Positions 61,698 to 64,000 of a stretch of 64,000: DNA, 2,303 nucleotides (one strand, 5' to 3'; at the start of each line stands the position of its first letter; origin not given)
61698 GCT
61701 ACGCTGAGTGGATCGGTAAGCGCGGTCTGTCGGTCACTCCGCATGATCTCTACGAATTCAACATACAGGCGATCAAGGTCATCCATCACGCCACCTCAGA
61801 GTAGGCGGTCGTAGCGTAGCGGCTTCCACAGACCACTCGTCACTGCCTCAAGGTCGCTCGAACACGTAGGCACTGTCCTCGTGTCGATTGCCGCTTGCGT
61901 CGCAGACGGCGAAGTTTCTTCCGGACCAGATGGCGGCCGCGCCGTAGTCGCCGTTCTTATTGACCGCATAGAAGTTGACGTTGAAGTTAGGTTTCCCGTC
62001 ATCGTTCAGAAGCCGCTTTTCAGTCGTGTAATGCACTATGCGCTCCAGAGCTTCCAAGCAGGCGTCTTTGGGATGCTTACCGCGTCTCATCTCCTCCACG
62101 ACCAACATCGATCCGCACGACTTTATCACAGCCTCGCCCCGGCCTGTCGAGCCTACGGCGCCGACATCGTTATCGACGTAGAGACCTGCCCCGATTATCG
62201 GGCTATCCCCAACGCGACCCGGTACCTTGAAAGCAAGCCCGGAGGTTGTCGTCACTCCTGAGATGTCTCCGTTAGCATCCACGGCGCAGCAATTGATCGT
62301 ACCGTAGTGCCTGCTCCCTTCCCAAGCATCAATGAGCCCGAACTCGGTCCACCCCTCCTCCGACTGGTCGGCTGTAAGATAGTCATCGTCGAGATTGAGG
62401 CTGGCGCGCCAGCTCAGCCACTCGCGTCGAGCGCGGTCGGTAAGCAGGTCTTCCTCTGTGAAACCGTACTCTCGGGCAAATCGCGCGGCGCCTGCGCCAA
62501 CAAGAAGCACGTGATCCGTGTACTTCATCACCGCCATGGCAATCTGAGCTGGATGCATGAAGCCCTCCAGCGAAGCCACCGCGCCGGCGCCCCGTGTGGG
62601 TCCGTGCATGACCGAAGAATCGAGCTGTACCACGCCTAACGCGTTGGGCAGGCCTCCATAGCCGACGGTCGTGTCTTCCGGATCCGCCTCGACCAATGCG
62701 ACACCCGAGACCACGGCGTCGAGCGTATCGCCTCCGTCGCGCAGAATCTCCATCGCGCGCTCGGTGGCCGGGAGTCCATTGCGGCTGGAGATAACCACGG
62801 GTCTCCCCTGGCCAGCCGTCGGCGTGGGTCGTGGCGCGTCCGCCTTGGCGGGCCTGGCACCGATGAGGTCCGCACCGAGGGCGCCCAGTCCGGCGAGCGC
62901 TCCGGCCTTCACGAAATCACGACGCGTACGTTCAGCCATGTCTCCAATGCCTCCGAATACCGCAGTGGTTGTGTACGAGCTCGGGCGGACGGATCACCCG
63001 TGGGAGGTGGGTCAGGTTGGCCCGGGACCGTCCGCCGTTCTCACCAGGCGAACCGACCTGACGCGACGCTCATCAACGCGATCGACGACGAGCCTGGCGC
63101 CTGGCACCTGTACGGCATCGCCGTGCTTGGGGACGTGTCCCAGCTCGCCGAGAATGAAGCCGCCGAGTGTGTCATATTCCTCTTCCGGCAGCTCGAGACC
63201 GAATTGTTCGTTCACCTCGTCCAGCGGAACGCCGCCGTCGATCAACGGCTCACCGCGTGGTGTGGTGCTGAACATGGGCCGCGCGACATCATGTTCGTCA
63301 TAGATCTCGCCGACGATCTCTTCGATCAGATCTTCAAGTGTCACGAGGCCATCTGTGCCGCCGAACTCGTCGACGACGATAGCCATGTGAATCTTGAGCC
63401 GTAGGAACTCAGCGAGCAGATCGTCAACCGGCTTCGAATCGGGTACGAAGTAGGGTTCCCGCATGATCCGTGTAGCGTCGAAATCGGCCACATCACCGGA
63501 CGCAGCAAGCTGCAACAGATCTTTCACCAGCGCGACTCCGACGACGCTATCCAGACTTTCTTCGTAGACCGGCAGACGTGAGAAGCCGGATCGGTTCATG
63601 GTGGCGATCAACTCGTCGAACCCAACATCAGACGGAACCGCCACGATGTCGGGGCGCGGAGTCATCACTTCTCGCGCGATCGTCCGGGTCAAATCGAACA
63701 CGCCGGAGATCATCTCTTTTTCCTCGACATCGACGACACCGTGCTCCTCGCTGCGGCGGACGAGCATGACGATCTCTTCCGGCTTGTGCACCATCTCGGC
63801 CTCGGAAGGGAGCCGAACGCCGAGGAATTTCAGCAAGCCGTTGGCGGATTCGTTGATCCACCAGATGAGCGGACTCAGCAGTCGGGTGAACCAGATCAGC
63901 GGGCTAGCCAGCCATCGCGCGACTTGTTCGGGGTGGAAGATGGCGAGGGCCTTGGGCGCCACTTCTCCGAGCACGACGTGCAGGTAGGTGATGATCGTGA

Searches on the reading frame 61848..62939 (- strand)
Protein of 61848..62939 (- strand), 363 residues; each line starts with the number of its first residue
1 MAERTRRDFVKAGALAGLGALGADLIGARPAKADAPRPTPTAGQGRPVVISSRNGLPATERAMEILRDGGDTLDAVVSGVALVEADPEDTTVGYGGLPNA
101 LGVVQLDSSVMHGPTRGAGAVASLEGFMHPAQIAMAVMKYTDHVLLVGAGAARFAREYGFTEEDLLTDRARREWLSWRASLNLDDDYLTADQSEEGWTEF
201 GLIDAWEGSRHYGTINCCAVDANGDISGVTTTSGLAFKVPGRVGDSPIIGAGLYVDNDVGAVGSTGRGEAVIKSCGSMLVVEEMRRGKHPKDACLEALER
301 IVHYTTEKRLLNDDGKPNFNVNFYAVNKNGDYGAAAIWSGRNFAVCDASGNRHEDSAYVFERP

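Call 72: search_protein_families(library=pfam, proteins=[window:61848-62939:-], max_evalue=0.001)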
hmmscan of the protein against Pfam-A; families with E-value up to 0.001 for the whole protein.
window:61848-62939:- (363 aa): 1 family
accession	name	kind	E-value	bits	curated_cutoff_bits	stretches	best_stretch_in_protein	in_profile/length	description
PF01112.23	Asparaginase_2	-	2.9e-63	214.3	27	1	58-303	29-267/309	Asparaginase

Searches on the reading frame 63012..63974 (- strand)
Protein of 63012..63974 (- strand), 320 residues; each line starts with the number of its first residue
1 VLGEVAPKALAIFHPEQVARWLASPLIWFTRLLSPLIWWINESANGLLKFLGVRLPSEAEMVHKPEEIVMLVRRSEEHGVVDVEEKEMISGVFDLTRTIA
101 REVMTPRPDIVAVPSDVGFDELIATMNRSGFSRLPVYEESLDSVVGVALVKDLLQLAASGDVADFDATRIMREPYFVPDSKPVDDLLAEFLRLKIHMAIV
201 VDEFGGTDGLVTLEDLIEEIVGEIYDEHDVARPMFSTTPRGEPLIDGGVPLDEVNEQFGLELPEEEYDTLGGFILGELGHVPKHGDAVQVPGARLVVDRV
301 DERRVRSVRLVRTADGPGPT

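Call 72: search_protein_families(library=pfam, proteins=[window:63012-63974:-], max_evalue=0.001)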
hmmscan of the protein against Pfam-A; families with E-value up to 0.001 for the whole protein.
window:63012-63974:- (320 aa): 3 families
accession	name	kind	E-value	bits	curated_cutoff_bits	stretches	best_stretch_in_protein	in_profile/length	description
PF03471.22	CorC_HlyC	-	1.9e-24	85.9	27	1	241-312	6-79/81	Transporter associated domain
PF01595.25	CNNM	-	1e-19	71.4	28.4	1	2-85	100-181/181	Cyclin M transmembrane N-terminal domain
PF00571.33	CBS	-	3.7e-14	53.2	24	2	169-221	3-56/57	CBS domain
